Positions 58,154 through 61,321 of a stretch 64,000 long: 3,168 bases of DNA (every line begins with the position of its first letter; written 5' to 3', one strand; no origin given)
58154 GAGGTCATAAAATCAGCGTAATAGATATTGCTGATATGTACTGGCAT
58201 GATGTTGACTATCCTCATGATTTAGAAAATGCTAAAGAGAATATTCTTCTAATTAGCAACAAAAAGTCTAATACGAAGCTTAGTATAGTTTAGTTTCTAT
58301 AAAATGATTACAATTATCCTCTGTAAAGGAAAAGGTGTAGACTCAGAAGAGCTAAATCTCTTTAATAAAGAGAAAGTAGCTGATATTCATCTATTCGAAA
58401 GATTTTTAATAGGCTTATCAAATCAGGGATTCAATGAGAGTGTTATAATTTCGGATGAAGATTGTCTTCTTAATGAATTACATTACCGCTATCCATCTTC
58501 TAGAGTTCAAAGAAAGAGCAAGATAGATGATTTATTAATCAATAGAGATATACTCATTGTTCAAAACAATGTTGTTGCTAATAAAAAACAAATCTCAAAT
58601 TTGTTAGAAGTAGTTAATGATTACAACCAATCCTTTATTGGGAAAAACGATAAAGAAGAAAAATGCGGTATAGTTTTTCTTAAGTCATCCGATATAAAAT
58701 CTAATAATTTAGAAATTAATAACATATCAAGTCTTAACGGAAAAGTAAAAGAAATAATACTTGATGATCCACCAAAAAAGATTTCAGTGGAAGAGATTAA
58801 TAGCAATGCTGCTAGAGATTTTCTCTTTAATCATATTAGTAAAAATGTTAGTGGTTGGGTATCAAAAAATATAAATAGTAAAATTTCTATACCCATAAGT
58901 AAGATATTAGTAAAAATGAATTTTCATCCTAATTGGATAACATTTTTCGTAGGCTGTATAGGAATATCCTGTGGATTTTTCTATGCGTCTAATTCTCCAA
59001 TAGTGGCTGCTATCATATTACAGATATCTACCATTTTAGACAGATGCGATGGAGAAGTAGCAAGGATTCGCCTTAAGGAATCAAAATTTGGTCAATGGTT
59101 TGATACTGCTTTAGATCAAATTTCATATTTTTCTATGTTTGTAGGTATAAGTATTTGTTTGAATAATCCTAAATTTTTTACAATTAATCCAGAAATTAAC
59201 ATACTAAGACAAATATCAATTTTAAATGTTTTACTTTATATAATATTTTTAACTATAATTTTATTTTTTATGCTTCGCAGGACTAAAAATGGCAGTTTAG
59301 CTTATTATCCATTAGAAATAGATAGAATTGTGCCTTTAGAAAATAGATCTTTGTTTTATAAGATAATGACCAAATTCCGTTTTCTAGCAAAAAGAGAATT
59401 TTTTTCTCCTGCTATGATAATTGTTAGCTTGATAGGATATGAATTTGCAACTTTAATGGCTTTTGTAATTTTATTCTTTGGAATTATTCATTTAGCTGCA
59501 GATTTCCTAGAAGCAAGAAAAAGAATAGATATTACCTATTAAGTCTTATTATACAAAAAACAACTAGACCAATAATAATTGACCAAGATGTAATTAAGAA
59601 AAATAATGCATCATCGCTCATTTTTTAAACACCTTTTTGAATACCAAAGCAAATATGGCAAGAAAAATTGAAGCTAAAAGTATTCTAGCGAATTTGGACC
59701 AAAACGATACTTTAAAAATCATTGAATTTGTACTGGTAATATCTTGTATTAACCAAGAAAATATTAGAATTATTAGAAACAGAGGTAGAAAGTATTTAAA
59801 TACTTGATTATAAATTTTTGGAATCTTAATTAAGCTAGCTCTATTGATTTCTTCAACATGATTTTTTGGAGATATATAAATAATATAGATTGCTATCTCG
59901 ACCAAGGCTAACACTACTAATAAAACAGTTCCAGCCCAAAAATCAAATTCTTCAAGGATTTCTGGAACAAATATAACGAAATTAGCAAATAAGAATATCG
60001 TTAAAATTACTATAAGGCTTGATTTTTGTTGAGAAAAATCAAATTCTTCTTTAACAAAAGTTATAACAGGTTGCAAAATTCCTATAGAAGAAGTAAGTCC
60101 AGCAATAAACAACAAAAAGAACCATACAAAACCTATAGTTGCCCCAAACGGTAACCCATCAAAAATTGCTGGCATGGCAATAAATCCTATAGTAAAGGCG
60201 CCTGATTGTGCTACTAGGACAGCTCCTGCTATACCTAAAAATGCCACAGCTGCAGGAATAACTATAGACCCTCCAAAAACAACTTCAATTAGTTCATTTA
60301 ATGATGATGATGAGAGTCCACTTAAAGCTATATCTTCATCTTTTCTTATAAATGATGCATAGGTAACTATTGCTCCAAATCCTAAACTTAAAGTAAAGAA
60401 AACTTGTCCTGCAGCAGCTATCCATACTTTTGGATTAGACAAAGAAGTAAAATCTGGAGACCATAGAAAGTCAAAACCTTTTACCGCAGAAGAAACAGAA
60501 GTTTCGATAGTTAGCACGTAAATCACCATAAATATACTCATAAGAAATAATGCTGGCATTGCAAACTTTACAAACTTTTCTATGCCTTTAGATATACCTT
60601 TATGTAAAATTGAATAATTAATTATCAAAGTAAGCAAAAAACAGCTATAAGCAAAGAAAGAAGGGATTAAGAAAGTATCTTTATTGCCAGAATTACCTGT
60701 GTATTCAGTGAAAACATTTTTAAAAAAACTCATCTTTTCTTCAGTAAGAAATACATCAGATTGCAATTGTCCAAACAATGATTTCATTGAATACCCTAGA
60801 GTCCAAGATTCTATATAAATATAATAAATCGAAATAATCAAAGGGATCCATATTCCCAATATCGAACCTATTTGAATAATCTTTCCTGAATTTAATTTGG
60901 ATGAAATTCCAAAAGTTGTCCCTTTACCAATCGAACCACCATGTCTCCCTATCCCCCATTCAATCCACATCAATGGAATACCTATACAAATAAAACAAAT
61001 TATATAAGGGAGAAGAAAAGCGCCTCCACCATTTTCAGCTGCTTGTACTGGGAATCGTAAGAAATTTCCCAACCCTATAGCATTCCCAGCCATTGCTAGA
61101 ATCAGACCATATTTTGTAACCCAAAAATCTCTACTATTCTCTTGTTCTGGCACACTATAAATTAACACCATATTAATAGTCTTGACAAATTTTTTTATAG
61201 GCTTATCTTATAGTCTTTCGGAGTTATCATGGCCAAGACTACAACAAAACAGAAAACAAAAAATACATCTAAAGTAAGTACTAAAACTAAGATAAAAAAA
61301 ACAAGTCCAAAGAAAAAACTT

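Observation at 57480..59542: Two-gene head-group activation/transfer module: nucleotidyltransferase plus (degenerate NTase domain + CDP-alcohol phosphatidyltransferase) fusion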

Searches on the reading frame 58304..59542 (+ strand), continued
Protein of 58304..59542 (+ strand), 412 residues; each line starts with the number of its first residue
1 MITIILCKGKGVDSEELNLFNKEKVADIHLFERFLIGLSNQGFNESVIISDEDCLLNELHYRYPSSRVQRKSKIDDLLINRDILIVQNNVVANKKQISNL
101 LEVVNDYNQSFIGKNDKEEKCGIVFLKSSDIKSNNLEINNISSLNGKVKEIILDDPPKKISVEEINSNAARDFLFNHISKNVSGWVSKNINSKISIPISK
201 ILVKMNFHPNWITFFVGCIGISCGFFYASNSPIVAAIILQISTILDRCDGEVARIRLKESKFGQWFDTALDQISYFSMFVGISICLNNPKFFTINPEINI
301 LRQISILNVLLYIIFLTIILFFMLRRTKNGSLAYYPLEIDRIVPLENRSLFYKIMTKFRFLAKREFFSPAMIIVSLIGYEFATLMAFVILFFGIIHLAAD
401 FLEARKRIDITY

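Call 65: find_encoding_contigs(protein=P0252, flank=9000, max_places=2)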
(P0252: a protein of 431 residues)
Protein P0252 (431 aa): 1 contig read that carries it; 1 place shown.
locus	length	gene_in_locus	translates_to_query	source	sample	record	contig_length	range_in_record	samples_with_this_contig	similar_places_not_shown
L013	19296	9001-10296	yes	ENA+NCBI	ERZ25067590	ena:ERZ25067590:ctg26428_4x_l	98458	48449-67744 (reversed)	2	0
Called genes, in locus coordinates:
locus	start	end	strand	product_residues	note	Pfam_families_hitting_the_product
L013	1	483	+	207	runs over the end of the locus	PF02390:Methyltransf_4, PF13847:Methyltransf_31 (weak), PF13649:Methyltransf_25 (weak)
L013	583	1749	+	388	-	PF02771:Acyl-CoA_dh_N, PF02770:Acyl-CoA_dh_M, PF00441:Acyl-CoA_dh_1, PF08028:Acyl-CoA_dh_2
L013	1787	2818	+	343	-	PF03328:HpcH_HpaI, PF22484:DUF6986, PF01274:MS_TIM-barrel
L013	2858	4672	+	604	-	PF07244:POTRA (weak), PF01103:Omp85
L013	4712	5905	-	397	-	PF00155:Aminotran_1_2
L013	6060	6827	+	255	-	PF02548:Pantoate_transf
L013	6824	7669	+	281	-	PF02569:Pantoate_ligase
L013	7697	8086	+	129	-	PF02261:Asp_decarbox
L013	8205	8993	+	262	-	PF00483:NTP_transferase, PF12804:NTP_transf_3, PF20202:DUF6564 (faint)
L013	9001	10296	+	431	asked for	PF01066:CDP-OH_P_transf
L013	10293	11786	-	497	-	PF01235:Na_Ala_symp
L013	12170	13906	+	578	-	-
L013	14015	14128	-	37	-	-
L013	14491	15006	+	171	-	PF21157:DksA_N, PF01258:zf-dskA_traR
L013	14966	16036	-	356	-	PF01008:IF-2B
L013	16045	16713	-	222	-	PF09976:TPR_21 (faint), PF13512:TPR_18 (weak), PF13525:YfiO, PF13174:TPR_6 (faint)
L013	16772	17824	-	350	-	PF05222:AlaDh_PNT_N, PF07992:Pyr_redox_2 (weak), PF01262:AlaDh_PNT_C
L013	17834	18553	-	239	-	PF00753:Lactamase_B, PF13483:Lactamase_B_3, PF12706:Lactamase_B_2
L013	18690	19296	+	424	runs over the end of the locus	PF02403:Seryl_tRNA_N, PF00587:tRNA-synt_2b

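Call 66: find_encoding_contigs(protein=P0258, flank=9000, max_places=2)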
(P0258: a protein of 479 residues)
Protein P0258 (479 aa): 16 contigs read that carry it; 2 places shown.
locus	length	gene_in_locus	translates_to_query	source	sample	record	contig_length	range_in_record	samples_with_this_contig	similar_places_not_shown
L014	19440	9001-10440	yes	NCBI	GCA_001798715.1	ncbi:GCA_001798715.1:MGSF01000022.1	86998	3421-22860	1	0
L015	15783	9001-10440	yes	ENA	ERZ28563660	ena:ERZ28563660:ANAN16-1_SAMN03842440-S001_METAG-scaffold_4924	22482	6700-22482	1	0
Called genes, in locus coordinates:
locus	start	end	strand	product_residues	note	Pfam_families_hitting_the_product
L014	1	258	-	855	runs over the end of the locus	PF00912:Transgly, PF00905:Transpeptidase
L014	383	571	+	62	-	-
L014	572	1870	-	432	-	PF08886:GshA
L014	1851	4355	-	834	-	PF03710:GlnE, PF08335:GlnD_UR_UTase, PF03710:GlnE, PF08335:GlnD_UR_UTase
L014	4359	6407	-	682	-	PF00580:UvrD-helicase, PF01443:Viral_helicase1 (faint), PF13245:AAA_19, PF13604:AAA_30 (faint), PF13361:UvrD_C, PF13538:UvrD_C_2 (faint)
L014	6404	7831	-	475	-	PF12705:PDDEXK_1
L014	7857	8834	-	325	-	PF03706:LPG_synthase_TM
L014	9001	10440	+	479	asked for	PF00483:NTP_transferase (faint), PF12804:NTP_transf_3, PF01066:CDP-OH_P_transf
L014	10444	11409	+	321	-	PF04055:Radical_SAM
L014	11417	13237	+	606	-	PF00009:GTP_EFTU, PF01926:MMR_HSR1 (faint), PF22042:EF-G_D2, PF03144:GTP_EFTU_D2, PF00679:EFG_C, PF21018:BipA_C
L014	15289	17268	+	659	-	PF00512:HisKA, PF02518:HATPase_c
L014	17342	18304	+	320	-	PF11356:T2SSC (weak), PF17820:PDZ_6 (faint)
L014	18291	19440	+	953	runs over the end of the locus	PF21305:type_II_gspD_N0, PF03958:Secretin_N, PF00263:Secretin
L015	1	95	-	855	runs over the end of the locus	PF00912:Transgly, PF00905:Transpeptidase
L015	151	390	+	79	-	-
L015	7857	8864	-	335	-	PF03706:LPG_synthase_TM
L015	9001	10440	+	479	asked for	PF00483:NTP_transferase (faint), PF12804:NTP_transf_3, PF01066:CDP-OH_P_transf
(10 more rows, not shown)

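Call 75: search_protein_families(library=pfam, proteins=[L011:123-905:+, P0258], max_evalue=0.1)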
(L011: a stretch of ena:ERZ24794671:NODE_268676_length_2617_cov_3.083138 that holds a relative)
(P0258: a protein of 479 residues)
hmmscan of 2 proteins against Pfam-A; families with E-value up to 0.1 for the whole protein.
L011:123-905:+ (260 aa): 3 families
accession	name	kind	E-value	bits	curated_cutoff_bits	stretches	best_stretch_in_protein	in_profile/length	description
PF12804.13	NTP_transf_3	-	4.1e-14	53.5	27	1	3-120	1-109/160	MobA-like NTP transferase domain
PF00483.29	NTP_transferase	-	3.4e-13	50.2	21.2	1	2-111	1-114/245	Nucleotidyl transferase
PF01128.25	IspD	-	0.00026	21.3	27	1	2-53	2-51/221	2-C-methyl-D-erythritol 4-phosphate cytidylyltransferase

P0258 (479 aa): 6 families
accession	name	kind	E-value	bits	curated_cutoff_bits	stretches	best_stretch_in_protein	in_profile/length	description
PF12804.13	NTP_transf_3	-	1.9e-10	41.6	27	1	7-136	1-121/160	MobA-like NTP transferase domain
PF01066.26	CDP-OH_P_transf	-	2.1e-10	41.6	22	1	271-379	3-100/152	CDP-alcohol phosphatidyltransferase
PF00483.29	NTP_transferase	-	4.4e-10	40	21.2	2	6-131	1-129/245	Nucleotidyl transferase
PF11346.13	DUF3149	-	0.0014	18.6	23.2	1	365-383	10-28/40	Protein of unknown function (DUF3149)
PF01128.25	IspD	-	0.0025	18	27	1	7-67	3-61/221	2-C-methyl-D-erythritol 4-phosphate cytidylyltransferase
PF20202.4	DUF6564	-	0.062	13.4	25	0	36-100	16-80/230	Domain of unknown function (DUF6564)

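Call 79: find_encoding_contigs(protein=P0257, flank=9000, max_places=2)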
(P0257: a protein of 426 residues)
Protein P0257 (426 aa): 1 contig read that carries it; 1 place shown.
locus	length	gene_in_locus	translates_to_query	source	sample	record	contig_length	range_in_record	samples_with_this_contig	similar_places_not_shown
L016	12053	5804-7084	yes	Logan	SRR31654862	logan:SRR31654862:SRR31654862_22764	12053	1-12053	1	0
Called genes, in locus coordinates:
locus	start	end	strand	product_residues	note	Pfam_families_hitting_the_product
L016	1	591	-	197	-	?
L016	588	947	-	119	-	PF12797:Fer4_2 (faint), PF12837:Fer4_6 (faint), PF13237:Fer4_10 (faint), PF14697:Fer4_21 (weak), PF12838:Fer4_7, PF13187:Fer4_9, PF13484:Fer4_16 (faint), PF00037:Fer4 (weak)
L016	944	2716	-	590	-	PF00890:FAD_binding_2, PF01266:DAO (faint), PF01946:Thi4 (faint), PF07992:Pyr_redox_2 (weak), PF02910:Succ_DH_flav_C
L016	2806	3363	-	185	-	PF01583:APS_kinase, PF13671:AAA_33 (weak)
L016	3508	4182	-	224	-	PF02581:TMP-TENI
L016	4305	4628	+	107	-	-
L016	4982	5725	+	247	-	PF00483:NTP_transferase, PF12804:NTP_transf_3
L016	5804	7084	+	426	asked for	PF01066:CDP-OH_P_transf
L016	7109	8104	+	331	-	PF03706:LPG_synthase_TM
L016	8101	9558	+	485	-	PF02321:OEP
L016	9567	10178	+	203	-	PF05494:MlaC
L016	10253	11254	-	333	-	PF01073:3Beta_HSD, PF01370:Epimerase, PF02719:Polysacc_synt_2 (weak), PF16363:GDP_Man_Dehyd, PF13460:NAD_binding_10 (faint), PF07993:NAD_binding_4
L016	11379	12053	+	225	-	?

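Call 80: find_encoding_contigs(protein=P0278, flank=9000, max_places=2)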
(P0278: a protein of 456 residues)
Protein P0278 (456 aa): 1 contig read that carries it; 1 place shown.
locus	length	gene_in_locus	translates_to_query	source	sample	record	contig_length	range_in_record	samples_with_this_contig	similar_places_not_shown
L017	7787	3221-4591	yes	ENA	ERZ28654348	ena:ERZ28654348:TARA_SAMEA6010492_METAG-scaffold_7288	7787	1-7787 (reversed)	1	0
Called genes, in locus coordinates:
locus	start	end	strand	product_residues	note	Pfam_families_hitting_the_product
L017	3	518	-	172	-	?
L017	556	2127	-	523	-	PF01943:Polysacc_synt, PF13440:Polysacc_synt_3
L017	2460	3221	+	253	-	PF00483:NTP_transferase, PF12804:NTP_transf_3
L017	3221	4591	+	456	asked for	PF01066:CDP-OH_P_transf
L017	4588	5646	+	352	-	PF03706:LPG_synthase_TM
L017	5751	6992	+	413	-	PF02321:OEP (faint)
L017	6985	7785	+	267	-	?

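Call 82: find_encoding_contigs(protein=P0266, flank=10000, max_places=3)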
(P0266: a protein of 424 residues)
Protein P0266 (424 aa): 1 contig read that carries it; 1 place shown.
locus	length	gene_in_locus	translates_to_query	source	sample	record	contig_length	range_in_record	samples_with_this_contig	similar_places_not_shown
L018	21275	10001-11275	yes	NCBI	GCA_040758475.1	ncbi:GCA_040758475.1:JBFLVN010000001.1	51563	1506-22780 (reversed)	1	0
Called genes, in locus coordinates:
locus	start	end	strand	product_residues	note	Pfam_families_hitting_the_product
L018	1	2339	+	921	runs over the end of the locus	PF01807:Zn_ribbon_DnaG, PF01751:Toprim (faint), PF13155:Toprim_2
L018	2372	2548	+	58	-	-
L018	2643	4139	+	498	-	PF00239:Resolvase, PF07508:Recombinase, PF13408:Zn_ribbon_recom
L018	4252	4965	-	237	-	PF00702:Hydrolase, PF12710:HAD (weak), PF13419:HAD_2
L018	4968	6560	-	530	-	PF13646:HEAT_2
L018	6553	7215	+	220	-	PF01300:Sua5_yciO_yrdC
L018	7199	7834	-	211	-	PF00440:TetR_N, PF13977:TetR_C_6 (weak)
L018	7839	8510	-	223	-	PF02581:TMP-TENI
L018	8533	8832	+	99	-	PF00111:Fer2 (weak)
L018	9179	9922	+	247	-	PF00483:NTP_transferase, PF01128:IspD (weak), PF12804:NTP_transf_3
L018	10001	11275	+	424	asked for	PF01066:CDP-OH_P_transf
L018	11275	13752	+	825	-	PF03706:LPG_synthase_TM, PF02321:OEP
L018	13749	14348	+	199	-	PF05494:MlaC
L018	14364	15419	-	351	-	PF01073:3Beta_HSD, PF01370:Epimerase, PF16363:GDP_Man_Dehyd (weak), PF07993:NAD_binding_4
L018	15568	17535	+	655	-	PF06480:FtsH_ext, PF00004:AAA, PF17862:AAA_lid_3, PF01434:Peptidase_M41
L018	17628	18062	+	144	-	PF01242:PTPS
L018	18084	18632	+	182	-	PF01227:GTP_cyclohydroI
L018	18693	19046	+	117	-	PF11162:DUF2946 (weak)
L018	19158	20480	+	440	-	-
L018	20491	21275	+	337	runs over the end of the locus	PF01297:ZnuA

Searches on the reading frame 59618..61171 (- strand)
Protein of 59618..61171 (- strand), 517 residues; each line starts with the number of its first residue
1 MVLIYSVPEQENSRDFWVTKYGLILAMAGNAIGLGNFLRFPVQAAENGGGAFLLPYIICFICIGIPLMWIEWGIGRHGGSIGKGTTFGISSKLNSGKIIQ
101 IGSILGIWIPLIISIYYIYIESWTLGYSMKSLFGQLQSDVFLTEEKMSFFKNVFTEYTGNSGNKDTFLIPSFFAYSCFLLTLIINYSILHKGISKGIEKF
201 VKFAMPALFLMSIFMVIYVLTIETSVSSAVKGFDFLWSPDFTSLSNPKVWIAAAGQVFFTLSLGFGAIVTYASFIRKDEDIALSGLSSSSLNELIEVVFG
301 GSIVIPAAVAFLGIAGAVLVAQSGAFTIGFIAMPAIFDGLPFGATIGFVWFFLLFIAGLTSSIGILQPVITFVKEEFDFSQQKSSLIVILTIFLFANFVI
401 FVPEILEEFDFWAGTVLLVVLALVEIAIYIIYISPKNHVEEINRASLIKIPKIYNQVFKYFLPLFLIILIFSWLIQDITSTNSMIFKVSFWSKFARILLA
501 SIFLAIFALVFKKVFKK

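Call 39: search_protein_families(library=pfam, proteins=[window:59618-61171:-], max_evalue=0.001)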
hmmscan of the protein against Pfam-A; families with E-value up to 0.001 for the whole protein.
window:59618-61171:- (517 aa): 1 family
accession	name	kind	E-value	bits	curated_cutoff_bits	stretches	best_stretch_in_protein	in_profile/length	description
PF00209.24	SNF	-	1.5e-52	179.4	27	2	179-504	181-511/524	Sodium:neurotransmitter symporter family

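Call 55: search_protein_families(library=ncbifam, proteins=[window:59618-61171:-], max_evalue=0.001)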
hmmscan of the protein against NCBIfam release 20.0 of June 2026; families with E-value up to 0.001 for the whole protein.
window:59618-61171:- (517 aa): 1 family
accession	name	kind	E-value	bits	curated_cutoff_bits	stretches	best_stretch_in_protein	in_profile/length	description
NF037979.1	Na_transp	subfamily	1.5e-17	63.7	50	1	23-405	7-347/419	sodium-dependent transporter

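Call 62: search_solved_structures(query=window:59618-61171:-, max_evalue=0.00001)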
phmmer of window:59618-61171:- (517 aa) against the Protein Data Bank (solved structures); distinct sequences matched with E-value up to 0.00001: 104 (the best 60 are shown).
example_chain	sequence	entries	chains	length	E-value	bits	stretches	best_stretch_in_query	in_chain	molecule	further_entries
2a65_A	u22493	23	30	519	4.7e-156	524.2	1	11-511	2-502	Na(+):neurotransmitter symporter (Snf family) | Transporter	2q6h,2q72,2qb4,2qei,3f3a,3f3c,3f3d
7dii_A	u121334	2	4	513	6.6e-156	523.7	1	11-511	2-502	Na(+):neurotransmitter symporter (Snf family)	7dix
3gjd_A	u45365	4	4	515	6.7e-156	523.7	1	11-511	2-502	Transporter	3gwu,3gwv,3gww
7lql_A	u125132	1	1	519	6.9e-156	523.6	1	11-511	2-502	Na(+):neurotransmitter symporter (Snf family)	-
8ft4_A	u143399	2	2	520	7e-156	523.6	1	11-511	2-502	Na(+):neurotransmitter symporter (Snf family)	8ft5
7lqk_A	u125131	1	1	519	1.3e-155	522.8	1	11-511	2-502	Na(+):neurotransmitter symporter (Snf family)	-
3tt1_A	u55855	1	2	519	1.8e-155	522.2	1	11-511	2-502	Leucine transporter LeuT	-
3qs5_A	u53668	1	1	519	2.7e-155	521.7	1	11-511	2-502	Na(+):neurotransmitter symporter (Snf family)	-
3mpn_A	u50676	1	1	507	3e-155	521.5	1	14-511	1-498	Transporter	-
3mpq_A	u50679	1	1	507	3.1e-155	521.5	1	14-511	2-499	Transporter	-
5jag_A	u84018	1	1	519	3.3e-155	521.4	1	11-511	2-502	Transporter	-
3qs4_A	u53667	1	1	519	3.5e-155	521.3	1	11-511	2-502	Na(+):neurotransmitter symporter (Snf family)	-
3gjc_A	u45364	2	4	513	4.1e-155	521.1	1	11-511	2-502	Transporter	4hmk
4hod_A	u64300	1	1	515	4.1e-155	521.1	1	11-511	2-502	Transporter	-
2qju_A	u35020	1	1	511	4.5e-155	520.9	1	14-511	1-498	Transporter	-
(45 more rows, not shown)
